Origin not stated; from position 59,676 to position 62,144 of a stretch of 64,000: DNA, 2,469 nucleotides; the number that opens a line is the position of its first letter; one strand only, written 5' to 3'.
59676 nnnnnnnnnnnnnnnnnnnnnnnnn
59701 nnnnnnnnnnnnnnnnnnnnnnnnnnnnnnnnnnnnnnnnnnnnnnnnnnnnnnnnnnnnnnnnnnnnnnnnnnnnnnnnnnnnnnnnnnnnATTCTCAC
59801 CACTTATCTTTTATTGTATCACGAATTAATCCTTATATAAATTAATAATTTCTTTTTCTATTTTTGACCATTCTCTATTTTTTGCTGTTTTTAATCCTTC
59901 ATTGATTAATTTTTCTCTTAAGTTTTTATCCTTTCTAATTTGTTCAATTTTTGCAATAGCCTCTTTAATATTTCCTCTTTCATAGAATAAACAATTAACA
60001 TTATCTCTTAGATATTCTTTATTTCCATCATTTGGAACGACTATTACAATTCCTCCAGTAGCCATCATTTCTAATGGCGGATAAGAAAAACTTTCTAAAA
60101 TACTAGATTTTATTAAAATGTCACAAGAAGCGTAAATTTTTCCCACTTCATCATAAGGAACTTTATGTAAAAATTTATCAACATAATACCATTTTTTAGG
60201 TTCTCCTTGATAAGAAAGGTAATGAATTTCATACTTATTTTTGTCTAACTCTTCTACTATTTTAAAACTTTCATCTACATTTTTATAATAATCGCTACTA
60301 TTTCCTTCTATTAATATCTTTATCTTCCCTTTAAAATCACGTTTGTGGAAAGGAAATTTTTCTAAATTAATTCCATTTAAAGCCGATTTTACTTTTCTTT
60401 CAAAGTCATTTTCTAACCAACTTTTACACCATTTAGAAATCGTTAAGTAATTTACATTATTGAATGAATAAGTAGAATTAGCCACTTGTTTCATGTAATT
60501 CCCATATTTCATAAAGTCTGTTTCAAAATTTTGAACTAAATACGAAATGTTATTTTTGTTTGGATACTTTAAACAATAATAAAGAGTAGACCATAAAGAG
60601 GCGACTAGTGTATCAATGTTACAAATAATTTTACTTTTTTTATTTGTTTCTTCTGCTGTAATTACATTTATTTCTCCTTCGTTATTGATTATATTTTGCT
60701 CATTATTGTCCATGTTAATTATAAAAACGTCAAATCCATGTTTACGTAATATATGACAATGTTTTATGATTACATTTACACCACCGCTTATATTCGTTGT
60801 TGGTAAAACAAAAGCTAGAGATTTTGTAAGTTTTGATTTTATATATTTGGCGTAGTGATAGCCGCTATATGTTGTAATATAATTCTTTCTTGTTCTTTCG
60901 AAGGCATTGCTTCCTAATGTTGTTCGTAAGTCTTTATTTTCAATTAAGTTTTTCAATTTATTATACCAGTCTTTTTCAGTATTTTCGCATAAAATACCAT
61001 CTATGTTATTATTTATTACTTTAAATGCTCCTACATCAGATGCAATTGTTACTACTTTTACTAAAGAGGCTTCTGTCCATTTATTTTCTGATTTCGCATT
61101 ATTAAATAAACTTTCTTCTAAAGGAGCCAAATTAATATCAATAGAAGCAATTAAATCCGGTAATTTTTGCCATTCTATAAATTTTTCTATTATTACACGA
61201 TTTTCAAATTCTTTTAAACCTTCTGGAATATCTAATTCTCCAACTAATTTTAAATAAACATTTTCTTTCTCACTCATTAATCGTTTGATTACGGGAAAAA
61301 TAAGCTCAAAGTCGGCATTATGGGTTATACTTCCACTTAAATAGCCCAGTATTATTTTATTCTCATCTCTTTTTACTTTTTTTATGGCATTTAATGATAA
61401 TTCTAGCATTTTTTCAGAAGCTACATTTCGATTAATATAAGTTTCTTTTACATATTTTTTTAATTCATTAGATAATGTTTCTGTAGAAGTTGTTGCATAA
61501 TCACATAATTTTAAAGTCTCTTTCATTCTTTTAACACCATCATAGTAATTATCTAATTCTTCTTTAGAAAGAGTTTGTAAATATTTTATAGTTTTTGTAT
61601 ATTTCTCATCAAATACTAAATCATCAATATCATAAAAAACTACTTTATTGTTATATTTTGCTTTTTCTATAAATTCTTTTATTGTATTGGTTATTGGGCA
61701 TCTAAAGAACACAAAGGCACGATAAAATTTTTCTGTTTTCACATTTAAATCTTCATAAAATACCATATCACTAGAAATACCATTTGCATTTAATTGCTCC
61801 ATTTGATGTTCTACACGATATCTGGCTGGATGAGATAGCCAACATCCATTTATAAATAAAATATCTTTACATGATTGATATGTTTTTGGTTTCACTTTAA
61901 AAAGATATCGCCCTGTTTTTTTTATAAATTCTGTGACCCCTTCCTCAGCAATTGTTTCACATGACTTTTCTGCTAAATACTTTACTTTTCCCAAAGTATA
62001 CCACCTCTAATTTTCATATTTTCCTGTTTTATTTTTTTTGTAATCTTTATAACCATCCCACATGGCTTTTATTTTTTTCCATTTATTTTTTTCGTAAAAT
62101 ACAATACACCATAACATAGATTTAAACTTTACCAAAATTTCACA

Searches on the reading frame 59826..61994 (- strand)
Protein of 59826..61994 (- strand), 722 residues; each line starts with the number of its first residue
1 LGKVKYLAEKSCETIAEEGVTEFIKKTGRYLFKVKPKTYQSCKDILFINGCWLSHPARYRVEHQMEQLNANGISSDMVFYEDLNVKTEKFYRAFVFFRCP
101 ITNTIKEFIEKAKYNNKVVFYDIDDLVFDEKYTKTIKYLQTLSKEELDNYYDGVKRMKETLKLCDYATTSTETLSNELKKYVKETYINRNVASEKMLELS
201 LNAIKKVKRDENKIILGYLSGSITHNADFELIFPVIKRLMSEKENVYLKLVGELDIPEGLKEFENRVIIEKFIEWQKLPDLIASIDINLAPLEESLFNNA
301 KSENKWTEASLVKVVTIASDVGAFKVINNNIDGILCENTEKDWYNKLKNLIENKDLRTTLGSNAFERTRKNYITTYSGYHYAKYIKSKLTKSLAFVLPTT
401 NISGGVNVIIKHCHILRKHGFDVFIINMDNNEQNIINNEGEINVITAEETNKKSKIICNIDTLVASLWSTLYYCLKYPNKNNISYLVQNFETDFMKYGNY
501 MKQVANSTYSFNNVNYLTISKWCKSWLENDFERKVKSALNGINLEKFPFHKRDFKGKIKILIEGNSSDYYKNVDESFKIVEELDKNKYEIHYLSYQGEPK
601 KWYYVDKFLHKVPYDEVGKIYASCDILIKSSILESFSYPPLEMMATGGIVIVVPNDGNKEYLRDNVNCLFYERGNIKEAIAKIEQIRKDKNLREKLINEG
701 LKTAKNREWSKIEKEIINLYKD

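Call 75: search_protein_families(library=pfam, proteins=[window:59826-61994:-], max_evalue=0.0001)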
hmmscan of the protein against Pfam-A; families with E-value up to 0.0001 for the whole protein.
window:59826-61994:- (722 aa): 3 families
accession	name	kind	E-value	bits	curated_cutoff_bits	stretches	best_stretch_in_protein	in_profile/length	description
PF00534.26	Glycos_transf_1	-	1.7e-24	86.7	26.4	2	607-701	76-170/172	Glycosyl transferases group 1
PF13692.12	Glyco_trans_1_4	-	1.4e-21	77.7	27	2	221-353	8-142/142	Glycosyl transferases group 1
PF13524.12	Glyco_trans_1_2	-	3.6e-15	56.6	25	1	580-705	6-130/144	Glycosyl transferase-like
